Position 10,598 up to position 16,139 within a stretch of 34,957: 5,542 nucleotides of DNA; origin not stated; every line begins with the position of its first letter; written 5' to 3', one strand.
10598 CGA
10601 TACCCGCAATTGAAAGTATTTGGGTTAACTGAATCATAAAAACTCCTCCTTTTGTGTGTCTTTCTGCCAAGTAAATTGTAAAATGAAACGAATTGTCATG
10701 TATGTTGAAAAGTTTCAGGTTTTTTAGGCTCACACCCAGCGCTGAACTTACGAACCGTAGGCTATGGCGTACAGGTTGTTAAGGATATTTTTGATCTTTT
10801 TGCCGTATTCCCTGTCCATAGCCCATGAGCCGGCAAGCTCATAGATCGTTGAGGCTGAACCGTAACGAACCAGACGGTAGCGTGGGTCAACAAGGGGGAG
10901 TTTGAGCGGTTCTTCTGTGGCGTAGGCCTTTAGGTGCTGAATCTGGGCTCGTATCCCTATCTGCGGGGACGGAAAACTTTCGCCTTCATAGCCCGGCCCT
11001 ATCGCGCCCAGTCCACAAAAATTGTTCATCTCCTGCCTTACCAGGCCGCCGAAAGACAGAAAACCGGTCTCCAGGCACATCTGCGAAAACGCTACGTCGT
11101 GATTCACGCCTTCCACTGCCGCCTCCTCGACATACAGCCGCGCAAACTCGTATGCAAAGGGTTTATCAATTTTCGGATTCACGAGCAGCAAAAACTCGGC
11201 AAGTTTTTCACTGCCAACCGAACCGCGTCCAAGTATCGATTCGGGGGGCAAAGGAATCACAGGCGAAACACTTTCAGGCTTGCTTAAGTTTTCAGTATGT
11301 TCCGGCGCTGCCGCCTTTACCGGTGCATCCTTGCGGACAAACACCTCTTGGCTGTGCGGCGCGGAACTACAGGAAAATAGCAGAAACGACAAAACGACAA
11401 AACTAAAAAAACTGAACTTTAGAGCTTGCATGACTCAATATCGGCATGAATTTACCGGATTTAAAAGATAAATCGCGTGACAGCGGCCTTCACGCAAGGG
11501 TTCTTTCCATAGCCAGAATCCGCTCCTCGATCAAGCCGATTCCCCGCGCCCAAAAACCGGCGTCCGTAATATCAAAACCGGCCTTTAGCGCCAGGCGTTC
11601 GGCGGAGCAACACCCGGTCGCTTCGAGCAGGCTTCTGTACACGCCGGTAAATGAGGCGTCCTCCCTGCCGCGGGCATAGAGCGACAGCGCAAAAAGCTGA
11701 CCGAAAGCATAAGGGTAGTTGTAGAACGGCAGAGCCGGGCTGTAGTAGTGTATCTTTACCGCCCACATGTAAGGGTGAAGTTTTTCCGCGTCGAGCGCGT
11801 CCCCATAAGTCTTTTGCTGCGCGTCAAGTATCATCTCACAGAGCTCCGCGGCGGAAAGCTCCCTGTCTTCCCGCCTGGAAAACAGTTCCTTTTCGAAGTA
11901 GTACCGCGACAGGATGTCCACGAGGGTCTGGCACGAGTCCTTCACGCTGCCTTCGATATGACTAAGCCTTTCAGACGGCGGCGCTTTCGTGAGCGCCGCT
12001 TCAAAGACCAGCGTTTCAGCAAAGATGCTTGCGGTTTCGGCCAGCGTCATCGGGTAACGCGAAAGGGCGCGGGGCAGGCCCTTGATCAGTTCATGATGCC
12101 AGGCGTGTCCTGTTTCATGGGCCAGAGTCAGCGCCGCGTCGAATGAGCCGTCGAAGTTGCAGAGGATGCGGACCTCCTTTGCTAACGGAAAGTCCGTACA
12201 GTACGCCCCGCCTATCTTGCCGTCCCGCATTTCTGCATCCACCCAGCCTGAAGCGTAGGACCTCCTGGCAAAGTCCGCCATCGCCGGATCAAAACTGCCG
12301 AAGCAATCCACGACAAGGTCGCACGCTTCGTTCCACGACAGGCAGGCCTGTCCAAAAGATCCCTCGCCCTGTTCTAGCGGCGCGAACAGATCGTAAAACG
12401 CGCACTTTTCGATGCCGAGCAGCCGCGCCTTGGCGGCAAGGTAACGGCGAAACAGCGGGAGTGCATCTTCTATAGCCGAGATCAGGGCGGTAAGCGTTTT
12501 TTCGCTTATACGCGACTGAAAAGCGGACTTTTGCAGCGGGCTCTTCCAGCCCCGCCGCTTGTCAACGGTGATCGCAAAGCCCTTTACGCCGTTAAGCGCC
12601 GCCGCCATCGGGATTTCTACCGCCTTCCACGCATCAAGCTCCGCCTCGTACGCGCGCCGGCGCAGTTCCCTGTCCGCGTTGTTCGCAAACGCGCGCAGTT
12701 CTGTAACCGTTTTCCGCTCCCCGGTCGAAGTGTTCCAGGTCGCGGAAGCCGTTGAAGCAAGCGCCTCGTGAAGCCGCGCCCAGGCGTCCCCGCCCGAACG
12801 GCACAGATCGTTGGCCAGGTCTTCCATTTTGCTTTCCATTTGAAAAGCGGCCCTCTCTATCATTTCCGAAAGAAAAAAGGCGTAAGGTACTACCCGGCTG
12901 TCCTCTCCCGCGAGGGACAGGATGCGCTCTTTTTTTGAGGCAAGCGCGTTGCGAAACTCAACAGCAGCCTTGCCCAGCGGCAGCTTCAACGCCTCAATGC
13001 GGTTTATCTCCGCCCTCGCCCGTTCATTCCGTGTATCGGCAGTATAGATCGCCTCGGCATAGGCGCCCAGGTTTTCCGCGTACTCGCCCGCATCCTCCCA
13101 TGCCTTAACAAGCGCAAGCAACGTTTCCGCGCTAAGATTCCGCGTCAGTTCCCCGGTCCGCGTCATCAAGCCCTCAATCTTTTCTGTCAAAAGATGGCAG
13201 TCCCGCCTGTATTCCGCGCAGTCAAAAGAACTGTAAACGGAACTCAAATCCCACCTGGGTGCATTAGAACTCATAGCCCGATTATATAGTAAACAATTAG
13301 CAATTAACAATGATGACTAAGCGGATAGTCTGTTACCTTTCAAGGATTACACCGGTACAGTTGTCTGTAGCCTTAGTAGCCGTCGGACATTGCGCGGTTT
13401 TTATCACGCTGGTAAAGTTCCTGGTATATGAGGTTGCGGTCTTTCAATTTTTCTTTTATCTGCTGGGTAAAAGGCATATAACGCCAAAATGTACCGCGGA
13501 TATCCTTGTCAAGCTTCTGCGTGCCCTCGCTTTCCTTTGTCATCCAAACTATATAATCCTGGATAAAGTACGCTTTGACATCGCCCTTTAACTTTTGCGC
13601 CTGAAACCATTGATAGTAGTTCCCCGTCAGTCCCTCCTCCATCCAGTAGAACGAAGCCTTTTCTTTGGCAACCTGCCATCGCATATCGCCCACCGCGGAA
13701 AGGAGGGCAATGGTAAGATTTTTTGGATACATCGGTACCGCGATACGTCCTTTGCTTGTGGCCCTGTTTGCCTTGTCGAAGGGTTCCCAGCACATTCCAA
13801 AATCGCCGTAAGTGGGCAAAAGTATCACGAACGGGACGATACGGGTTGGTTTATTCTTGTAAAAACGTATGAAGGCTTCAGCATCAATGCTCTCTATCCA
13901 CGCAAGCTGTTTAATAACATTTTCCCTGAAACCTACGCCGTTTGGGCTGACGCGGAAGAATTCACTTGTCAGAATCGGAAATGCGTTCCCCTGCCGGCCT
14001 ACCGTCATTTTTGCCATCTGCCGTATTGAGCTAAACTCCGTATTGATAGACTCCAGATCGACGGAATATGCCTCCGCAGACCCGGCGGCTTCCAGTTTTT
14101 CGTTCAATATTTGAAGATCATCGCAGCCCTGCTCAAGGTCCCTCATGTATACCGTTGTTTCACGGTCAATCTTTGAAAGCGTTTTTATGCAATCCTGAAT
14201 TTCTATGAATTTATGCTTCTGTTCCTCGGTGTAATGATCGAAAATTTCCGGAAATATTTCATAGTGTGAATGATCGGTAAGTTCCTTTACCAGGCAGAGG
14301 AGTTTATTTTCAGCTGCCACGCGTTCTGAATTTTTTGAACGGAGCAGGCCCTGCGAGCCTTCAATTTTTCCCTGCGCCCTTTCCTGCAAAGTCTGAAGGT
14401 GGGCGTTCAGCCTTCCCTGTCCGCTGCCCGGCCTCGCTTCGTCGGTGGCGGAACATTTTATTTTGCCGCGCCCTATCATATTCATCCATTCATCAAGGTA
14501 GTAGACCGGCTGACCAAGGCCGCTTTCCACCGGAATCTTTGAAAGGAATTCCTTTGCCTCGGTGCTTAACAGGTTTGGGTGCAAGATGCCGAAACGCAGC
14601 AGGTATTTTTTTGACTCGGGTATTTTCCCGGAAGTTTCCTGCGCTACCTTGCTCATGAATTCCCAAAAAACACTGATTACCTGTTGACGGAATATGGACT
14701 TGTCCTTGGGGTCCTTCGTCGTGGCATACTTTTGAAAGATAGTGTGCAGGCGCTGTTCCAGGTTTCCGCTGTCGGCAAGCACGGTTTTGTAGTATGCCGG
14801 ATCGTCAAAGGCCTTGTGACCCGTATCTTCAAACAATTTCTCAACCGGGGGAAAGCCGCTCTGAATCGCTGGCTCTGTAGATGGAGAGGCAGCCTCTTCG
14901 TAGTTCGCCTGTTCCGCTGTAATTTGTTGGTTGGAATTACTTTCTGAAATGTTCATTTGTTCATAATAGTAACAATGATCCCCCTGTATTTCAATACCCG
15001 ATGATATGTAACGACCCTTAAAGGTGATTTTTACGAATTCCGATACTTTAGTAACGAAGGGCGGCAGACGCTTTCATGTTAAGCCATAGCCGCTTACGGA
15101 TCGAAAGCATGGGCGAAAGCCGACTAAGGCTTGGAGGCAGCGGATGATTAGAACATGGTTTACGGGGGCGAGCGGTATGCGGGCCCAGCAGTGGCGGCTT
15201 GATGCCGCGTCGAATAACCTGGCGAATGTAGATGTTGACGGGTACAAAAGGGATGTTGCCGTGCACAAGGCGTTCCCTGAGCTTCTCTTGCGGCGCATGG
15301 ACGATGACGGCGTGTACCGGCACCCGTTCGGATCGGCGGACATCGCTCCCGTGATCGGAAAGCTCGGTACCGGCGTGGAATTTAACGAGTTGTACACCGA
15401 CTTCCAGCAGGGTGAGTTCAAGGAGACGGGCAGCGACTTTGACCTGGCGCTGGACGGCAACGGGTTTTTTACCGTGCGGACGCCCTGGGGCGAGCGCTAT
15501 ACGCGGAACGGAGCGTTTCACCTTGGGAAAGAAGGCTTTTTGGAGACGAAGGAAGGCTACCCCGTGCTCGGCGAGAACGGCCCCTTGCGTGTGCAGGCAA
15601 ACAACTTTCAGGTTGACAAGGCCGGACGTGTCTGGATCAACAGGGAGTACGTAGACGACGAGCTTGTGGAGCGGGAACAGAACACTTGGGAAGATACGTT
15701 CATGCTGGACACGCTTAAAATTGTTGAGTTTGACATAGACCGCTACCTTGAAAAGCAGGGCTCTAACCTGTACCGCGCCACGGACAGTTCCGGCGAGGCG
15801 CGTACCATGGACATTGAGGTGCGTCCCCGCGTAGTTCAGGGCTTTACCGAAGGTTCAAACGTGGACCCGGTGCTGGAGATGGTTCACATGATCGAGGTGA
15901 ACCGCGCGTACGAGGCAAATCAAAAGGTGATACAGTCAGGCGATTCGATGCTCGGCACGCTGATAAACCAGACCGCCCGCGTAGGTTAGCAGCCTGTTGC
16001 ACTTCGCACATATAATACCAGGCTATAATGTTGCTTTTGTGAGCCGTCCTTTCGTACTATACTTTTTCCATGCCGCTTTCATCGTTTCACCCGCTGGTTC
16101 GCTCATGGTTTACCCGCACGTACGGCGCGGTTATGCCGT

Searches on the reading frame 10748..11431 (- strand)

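Call 87: search_protein_families(library=pfam, proteins=[window:10748-11431:-], max_evalue=0.00001)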
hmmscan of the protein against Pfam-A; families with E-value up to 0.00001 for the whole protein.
window:10748-11431:- (227 aa): 1 family
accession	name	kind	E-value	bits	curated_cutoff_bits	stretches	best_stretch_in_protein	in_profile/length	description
PF01832.25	Glucosaminidase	-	3.9e-12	47.3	30.2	1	99-221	3-122/123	Mannosyl-glycoprotein endo-beta-N-acetylglucosaminidase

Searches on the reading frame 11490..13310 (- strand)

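Call 87: search_protein_families(library=pfam, proteins=[window:11490-13310:-], max_evalue=0.00001)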
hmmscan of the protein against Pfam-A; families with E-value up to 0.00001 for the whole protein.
window:11490-13310:- (606 aa): 2 families
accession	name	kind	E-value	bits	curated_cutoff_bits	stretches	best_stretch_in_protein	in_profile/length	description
PF01432.26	Peptidase_M3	-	3.2e-28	99.7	27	1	348-591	180-455/457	Peptidase family M3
PF08439.15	Peptidase_M3_N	-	1.7e-06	28.5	25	0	126-183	6-63/70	Oligopeptidase F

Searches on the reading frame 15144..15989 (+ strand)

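Call 88: search_protein_families(library=pfam, proteins=[window:15144-15989:+], max_evalue=0.00001)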
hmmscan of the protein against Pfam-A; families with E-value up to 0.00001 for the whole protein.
window:15144-15989:+ (281 aa): 3 families
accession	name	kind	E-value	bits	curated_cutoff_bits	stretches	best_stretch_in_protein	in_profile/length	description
PF06429.18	Flg_bbr_C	-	5.9e-21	74.1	23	1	232-275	2-45/46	Flagellar basal body rod FlgEFG protein C-terminal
PF22692.1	LlgE_F_G_D1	-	1.3e-12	48.2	27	1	102-163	1-62/64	Flagellar hook protein FlgE/F/G D1 domain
PF00460.25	Flg_bb_rod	-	1e-09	38.6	20.7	1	7-35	3-31/31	Flagella basal body rod protein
